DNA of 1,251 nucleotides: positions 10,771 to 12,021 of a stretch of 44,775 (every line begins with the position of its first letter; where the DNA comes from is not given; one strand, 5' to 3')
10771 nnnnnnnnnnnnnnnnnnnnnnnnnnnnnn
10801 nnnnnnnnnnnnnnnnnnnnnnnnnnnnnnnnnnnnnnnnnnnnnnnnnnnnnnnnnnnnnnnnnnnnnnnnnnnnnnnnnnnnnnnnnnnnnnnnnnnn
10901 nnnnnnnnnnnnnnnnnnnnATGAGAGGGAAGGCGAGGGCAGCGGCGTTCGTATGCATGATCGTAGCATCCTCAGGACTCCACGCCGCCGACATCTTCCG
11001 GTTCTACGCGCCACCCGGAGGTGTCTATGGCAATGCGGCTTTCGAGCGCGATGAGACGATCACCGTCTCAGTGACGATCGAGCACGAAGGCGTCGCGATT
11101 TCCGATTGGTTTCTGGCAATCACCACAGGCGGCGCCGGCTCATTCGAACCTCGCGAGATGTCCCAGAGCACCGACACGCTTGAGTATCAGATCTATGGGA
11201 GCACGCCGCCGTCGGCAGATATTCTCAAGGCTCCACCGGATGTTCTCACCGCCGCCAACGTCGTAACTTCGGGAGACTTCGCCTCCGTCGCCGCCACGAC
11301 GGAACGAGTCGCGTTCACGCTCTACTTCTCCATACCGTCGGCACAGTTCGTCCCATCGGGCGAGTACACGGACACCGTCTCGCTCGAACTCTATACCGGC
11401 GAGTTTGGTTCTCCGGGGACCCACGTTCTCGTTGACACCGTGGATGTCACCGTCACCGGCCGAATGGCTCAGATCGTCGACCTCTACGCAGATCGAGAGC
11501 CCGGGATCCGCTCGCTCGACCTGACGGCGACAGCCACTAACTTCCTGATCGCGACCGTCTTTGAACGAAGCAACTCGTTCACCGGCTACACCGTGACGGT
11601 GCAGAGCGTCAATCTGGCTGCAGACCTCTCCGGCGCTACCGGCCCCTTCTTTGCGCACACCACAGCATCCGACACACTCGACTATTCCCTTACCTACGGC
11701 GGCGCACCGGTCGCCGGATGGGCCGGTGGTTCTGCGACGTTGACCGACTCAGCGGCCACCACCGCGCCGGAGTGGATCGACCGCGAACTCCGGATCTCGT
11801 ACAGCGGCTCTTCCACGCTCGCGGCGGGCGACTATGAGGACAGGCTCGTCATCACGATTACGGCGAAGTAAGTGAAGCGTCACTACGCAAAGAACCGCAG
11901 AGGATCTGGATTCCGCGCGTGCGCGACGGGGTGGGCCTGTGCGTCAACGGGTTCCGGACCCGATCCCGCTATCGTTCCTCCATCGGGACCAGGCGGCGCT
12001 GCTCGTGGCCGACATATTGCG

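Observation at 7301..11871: Four-gene archaic chaperone-usher-like fibre/coat assembly cluster (subunit, PapD-like chaperone, usher, two-domain subunit)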

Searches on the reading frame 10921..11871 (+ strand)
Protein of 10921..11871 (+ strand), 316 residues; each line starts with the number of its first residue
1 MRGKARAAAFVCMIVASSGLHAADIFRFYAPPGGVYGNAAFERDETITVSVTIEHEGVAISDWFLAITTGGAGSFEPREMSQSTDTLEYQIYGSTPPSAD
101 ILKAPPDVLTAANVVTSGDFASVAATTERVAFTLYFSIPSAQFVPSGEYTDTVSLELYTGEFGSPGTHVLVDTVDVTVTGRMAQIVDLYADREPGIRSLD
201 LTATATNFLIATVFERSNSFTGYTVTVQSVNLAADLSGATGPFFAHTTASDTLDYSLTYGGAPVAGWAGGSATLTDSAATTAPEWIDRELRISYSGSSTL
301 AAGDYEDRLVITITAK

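Call 3: search_protein_families(library=pfam, proteins=[window:10921-11871:+], max_evalue=1)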
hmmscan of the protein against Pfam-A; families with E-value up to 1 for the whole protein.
window:10921-11871:+ (316 aa): 2 families
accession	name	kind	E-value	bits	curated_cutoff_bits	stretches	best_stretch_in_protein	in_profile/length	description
PF05229.21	SCPU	-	3.4e-11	44.1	22.4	2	62-154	52-136/138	Spore Coat Protein U domain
PF20013.4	GAP1-N2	-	0.041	14.3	24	1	220-252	71-103/139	GTPase-associated protein 1, N-terminal domain type 2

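Call 4: search_protein_families(library=ncbifam, proteins=[window:10921-11871:+], max_evalue=1)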
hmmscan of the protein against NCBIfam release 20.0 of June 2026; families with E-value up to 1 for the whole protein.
window:10921-11871:+ (316 aa): 1 family
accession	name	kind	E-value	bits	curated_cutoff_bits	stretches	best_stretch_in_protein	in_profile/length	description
NF003323.0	PRK04334.1-3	equivalog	0.034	13.5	271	1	227-288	148-208/250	hypothetical protein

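Call 7: search_solved_structures(query=window:10921-11871:+, max_evalue=10, show_alignments=1)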
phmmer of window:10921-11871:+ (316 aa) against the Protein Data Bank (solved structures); distinct sequences matched with E-value up to 10: 0.

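Call 37: find_homologous_proteins(query=window:10921-11868:+, max_evalue=0.001)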
Query window:10921-11868:+ (316 aa): 66 proteins with E <= 0.001 among 8000 candidates.
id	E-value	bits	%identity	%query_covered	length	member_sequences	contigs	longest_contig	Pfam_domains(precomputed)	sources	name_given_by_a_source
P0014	2.5e-199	679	100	100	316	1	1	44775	PF05229.22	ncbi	-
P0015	9.6e-161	552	83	93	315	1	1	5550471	PF05229.22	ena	-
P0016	2.3e-143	495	71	97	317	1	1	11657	PF05229.22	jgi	jgi:spore coat protein U-like protein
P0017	1.4e-141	489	71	98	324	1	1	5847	PF05229.22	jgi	jgi:spore coat protein U-like protein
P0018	7.0e-134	464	72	93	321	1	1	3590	PF05229.22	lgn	-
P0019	3.4e-132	458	67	100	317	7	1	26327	PF05229.22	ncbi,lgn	-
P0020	7.7e-132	457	70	94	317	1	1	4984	PF05229.22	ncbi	ncbi:MAG: spore coat protein U domain-containing protein [Spirochaetota bacterium]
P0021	1.1e-131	457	68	97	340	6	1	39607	PF05229.22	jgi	-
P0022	7.9e-131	454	69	93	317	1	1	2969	PF05229.22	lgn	-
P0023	1.6e-129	449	69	93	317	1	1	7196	PF05229.22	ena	-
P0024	8.0e-129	447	69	93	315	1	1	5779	PF05229.22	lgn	-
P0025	1.2e-128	447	69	93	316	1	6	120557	PF05229.22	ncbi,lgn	ncbi:MAG: spore coat protein U domain-containing protein [Spirochaetota bacterium]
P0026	1.5e-127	443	66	94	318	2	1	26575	PF05229.22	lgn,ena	-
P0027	2.1e-126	439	67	95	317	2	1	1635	PF05229.22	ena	-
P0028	8.6e-126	437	63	100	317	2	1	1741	-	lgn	-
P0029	1.1e-125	437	66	93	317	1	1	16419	PF05229.22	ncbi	-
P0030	4.8e-124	431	66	93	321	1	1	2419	PF05229.22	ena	-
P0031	3.2e-122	425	62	100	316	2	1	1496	PF05229.22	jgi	-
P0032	1.6e-121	423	63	93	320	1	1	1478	PF05229.22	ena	-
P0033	2.9e-121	422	63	98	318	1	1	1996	PF05229.22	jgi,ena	-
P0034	7.6e-121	421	62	98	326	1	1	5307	PF05229.22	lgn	-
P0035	1.2e-120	420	59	98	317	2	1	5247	PF05229.22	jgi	jgi:spore coat protein U-like protein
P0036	1.6e-120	420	63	97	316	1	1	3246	PF05229.22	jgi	-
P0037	1.0e-119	417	62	100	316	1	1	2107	PF05229.22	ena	-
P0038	2.9e-119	416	62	100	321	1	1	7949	PF05229.22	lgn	-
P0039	1.7e-118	413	59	98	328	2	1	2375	PF05229.22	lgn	-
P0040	4.7e-118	412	59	98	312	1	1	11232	PF05229.22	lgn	-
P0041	7.5e-116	405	59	100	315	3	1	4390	PF05229.22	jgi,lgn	jgi:spore coat protein U-like protein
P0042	8.6e-112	391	56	98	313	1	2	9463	PF05229.22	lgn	-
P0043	6.8e-110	385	59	93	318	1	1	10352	PF05229.22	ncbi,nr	ncbi:MAG: hypothetical protein EA382_01995 [Spirochaetaceae bacterium]|nr:MAG: hypothetical protein 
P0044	4.6e-109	382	56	100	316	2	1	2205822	PF05229.22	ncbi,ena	-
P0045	2.6e-107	377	54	100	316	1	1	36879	PF05229.22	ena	-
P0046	1.8e-103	364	54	97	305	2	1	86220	PF05229.22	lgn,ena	-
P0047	3.1e-103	363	56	97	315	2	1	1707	PF05229.22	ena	-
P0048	2.3e-102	360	54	99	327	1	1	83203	PF05229.22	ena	-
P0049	2.5e-102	360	57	93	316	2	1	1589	PF05229.22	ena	-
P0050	3.0e-102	360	55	96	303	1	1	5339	PF05229.22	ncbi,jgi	-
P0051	1.7e-101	357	53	100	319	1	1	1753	PF05229.22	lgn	-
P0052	1.4e-100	354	54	99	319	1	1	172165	PF05229.22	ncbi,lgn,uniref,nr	ncbi:MAG: spore coat protein U domain-containing protein [Spirochaetales bacterium]|uniref:Spore coa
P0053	7.7e-100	352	55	93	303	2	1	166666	PF05229.22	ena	-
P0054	5.3e-99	349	50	100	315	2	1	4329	PF05229.22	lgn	-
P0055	3.0e-98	347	52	100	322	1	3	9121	PF05229.22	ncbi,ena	-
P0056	2.2e-97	344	56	93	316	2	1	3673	PF05229.22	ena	-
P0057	6.1e-97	342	52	97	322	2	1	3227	PF05229.22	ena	-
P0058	8.3e-97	342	53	95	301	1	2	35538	PF05229.22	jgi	jgi:spore coat protein U-like protein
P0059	5.5e-92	326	55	89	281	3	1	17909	PF05229.22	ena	-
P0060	4.8e-90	320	52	97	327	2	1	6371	PF05229.22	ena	-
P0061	1.1e-89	319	52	88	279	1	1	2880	PF05229.22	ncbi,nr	ncbi:MAG: spore coat protein U domain-containing protein [Spirochaetales bacterium]|nr:spore coat pr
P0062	2.2e-89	318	51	93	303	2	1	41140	PF05229.22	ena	-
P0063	1.1e-88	315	51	96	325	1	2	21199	PF05229.22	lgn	-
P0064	8.2e-87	309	52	93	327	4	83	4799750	PF05229.22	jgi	jgi:spore coat protein U-like protein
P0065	3.4e-83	297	49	100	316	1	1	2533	PF05229.22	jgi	jgi:spore coat protein U-like protein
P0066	6.9e-83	296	48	94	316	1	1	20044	PF05229.22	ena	-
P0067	1.3e-82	295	48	98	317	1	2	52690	PF05229.22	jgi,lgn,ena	-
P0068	2.9e-82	294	49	98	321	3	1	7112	PF05229.22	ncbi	ncbi:MAG: hypothetical protein ACOC4F_01385 [bacterium]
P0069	4.6e-82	294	50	97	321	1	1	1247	PF05229.22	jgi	-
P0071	8.7e-81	289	47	100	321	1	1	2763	PF05229.22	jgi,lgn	-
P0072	7.1e-80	286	50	93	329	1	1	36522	PF05229.22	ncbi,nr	ncbi:MAG: hypothetical protein EA383_13310 [Spirochaetaceae bacterium]|nr:MAG: hypothetical protein 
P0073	8.3e-79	283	50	94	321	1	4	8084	PF05229.22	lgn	-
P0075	5.3e-74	267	45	94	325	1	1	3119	PF05229.22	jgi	-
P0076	6.8e-72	260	57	72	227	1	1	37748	PF05229.22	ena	-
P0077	2.1e-70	255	55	68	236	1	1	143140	PF05229.22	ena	-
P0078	8.9e-68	247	49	84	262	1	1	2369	PF05229.22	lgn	-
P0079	4.6e-4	38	33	35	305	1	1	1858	PF05229.22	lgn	-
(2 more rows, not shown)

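Call 45: predict_structure(alignment_id=A4)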
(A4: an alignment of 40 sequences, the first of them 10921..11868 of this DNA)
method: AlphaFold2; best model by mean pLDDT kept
length: 316 residues; sequences in the alignment: 40
mean_pLDDT: 94.0   pTM: 0.81
mean pLDDT of the five models: 94.0, 92.9, 92.7, 91.8, 91.1
residues with pLDDT >= 90: 275; 70-90: 31; 50-70: 10; < 50: 0
segments of 3 or more residues with pLDDT < 50: none
pLDDT, mean of each block of 10 residues (from residue 1): 76 71 86 94 96 96 97 92 96 96 97 96 95 98 97 98 96 98 96 89 96 97 97 95 96 98 96 95 92 97 95 96
secondary structure, 60 per line:
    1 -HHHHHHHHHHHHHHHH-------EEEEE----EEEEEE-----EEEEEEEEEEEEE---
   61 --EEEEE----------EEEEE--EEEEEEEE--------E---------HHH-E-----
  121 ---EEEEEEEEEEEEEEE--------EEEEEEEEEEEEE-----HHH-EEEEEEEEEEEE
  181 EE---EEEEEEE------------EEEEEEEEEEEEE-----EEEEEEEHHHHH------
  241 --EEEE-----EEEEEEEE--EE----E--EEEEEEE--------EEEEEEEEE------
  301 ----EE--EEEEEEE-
elements in order: H2-17 E25-29 E34-39 E45-57 E63-67 E78-82 E85-92 E124-138 E147-159 E169-182 E186-192 E205-217 E223-229 H230-234 E243-246 E252-259 E271-277 E286-294 E309-315

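Call 48: fold_search(model_id=the predicted structure, library=pdb)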
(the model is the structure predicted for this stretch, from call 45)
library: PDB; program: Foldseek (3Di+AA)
matches with E <= 10: 1545; with E <= 0.001: 94
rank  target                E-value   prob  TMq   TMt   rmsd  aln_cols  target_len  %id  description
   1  3f83                  3.2e-11  1.00  0.47  0.32   8.5       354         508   11  Structure of fusion complex of the minor pilin CfaE and major pilin CfaB of CFA/I pili from ETEC E. coli (released 2009-08-11)
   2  3f84_B                2.2e-10  1.00  0.50  0.52   6.8       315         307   16  Structure of fusion complex of major pilin CfaB and major pilin CfaB of CFA/I pilus from ETEC E. coli (released 2009-08-11)
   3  3f85                  1.1e-09  1.00  0.49  0.36   7.5       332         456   15  Structure of fusion complex of homo trimeric major pilin subunits CfaB of CFA/I fimbirae from ETEC E. coli (released 2009-08-11)
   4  3f84_A                1.4e-09  1.00  0.51  0.53   6.8       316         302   15  Structure of fusion complex of major pilin CfaB and major pilin CfaB of CFA/I pilus from ETEC E. coli (released 2009-08-11)
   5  6fjy_D                1.5e-08  1.00  0.37  0.40  11.1       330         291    9  Crystal structure of CsuC-CsuE chaperone-tip adhesion subunit pre-assembly complex from archaic chaperone-usher Csu pi (released 2018-05-16)
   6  6fjy_B                4.8e-08  1.00  0.33  0.35  12.2       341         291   10  Crystal structure of CsuC-CsuE chaperone-tip adhesion subunit pre-assembly complex from archaic chaperone-usher Csu pi (released 2018-05-16)
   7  6k73_D                9.7e-08  1.00  0.36  0.35  11.0       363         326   12  Chaperone-tip adhesin complex is vital for synergistic activation of CFA/I fimbriae biogenesis (released 2020-06-10)
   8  6k73_C                1.2e-06  1.00  0.33  0.33  12.0       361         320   11  Chaperone-tip adhesin complex is vital for synergistic activation of CFA/I fimbriae biogenesis (released 2020-06-10)
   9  2hb0_A                2.3e-06  1.00  0.38  0.34  10.6       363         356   12  Crystal Structure of CfaE, the Adhesive Subunit of CFA/I Fimbria of Enterotoxigenic Escherichia coli (released 2007-06-26)
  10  5jr4_A                3.5e-06  1.00  0.26  0.29  15.0       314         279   14  Crystal structure of FimH A27V/V163A from E. coli UTI89 bound to FimG N-terminal extension (released 2017-02-22)
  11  1kiu_B                3.9e-06  1.00  0.36  0.40  10.4       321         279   10  FimH adhesin Q133N mutant-FimC chaperone complex with methyl-alpha-D-mannose (released 2002-06-05)
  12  5y9h_C                8.8e-06  1.00  0.24  0.19  15.5       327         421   11  Crystal structure of SafDAA-dsc complex (released 2017-11-15)
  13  8xez_A                1.0e-05  1.00  0.36  0.16  12.5       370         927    9  Cryo-EM structure of integrin ITGAV/ITGB3 complex, conformation 5 (released 2024-12-18)
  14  5y9h_B                1.6e-05  1.00  0.31  0.26  10.4       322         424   12  Crystal structure of SafDAA-dsc complex (released 2017-11-15)
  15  1qun_B                1.8e-05  1.00  0.43  0.47   8.0       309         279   12  X-RAY STRUCTURE OF THE FIMC-FIMH CHAPERONE ADHESIN COMPLEX FROM UROPATHOGENIC E.COLI (released 1999-08-31)
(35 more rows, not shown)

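Call 49: find_encoding_contigs(protein=P0064, flank=7000, max_places=3)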
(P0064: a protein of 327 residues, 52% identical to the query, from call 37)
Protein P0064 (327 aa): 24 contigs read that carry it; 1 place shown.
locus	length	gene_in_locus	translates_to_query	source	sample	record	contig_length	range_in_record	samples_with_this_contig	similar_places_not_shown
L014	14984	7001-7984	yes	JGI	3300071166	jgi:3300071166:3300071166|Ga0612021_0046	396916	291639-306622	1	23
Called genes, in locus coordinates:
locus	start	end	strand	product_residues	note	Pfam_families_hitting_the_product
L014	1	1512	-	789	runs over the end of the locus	PF00933:Glyco_hydro_3, PF01915:Glyco_hydro_3_C, PF14310:Fn3-like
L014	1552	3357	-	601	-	PF00015:MCPsignal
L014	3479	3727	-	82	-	-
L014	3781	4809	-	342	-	PF01061:ABC2_membrane, PF12698:ABC2_membrane_3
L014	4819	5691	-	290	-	PF00005:ABC_tran, PF13304:AAA_21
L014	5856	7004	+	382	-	-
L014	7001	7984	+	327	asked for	PF05229:SCPU (weak)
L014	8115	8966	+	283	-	-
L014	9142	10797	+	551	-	PF00916:Sulfate_transp, PF01740:STAS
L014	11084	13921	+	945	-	PF14686:fn3_3 (faint), PF13620:CarboxypepD_reg (weak), PF22904:NOMO1-like_2nd (faint), PF13620:CarboxypepD_reg (weak), PF13715:CarbopepD_reg_2 (weak), PF01030:Recep_L_domain (weak)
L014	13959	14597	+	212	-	-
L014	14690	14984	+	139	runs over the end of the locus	-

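Call 50: find_encoding_contigs(protein=P0044, flank=7000, max_places=2)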
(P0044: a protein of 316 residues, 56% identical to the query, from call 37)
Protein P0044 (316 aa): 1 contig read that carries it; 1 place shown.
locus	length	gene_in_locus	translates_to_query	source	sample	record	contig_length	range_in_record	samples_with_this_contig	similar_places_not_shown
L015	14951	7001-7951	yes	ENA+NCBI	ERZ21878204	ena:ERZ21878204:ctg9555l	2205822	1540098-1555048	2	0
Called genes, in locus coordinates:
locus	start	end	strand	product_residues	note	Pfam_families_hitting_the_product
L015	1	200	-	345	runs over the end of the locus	PF08240:ADH_N, PF00107:ADH_zinc_N, PF13602:ADH_zinc_N_2 (weak)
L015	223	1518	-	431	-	PF06808:DctM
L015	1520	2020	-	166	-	PF04290:DctQ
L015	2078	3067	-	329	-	PF03480:DctP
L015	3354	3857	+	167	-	-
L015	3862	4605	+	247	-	PF00345:PapD_N (weak)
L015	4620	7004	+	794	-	-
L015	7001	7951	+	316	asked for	PF05229:SCPU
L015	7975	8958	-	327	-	PF01208:URO-D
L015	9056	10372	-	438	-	PF03600:CitMHS, PF07158:MatC_N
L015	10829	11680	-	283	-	PF00528:BPD_transp_1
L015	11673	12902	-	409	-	PF00005:ABC_tran, PF13304:AAA_21 (weak), PF00571:CBS (weak)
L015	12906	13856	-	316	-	PF04069:OpuAC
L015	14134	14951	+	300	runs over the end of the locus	PF00294:PfkB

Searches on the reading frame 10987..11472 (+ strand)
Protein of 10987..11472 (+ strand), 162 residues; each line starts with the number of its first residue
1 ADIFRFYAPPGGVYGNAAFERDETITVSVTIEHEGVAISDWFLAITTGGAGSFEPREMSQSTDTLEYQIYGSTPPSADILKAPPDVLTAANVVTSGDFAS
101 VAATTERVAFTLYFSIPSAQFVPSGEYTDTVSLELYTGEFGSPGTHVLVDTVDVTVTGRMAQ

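Call 43: search_protein_families(library=pfam, proteins=[window:10987-11472:+], max_evalue=10)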
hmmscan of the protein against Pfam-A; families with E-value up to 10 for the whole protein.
window:10987-11472:+ (162 aa): 1 family
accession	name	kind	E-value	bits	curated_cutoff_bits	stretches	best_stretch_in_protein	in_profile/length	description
PF05229.21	SCPU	-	4.1e-09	37.3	22.4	1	41-132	53-136/138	Spore Coat Protein U domain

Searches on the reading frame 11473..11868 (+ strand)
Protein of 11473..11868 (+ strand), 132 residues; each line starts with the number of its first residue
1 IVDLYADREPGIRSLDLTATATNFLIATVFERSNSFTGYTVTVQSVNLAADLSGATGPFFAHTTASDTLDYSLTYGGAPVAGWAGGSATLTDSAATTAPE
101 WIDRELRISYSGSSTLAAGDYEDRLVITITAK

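Call 43: search_protein_families(library=pfam, proteins=[window:11473-11868:+], max_evalue=10)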
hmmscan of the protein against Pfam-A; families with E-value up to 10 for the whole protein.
window:11473-11868:+ (132 aa): 2 families
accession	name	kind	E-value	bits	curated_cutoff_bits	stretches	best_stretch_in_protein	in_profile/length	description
PF20013.4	GAP1-N2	-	0.013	16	24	1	36-68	71-103/139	GTPase-associated protein 1, N-terminal domain type 2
PF05229.21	SCPU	-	0.045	14.6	22.4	1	43-128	52-138/138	Spore Coat Protein U domain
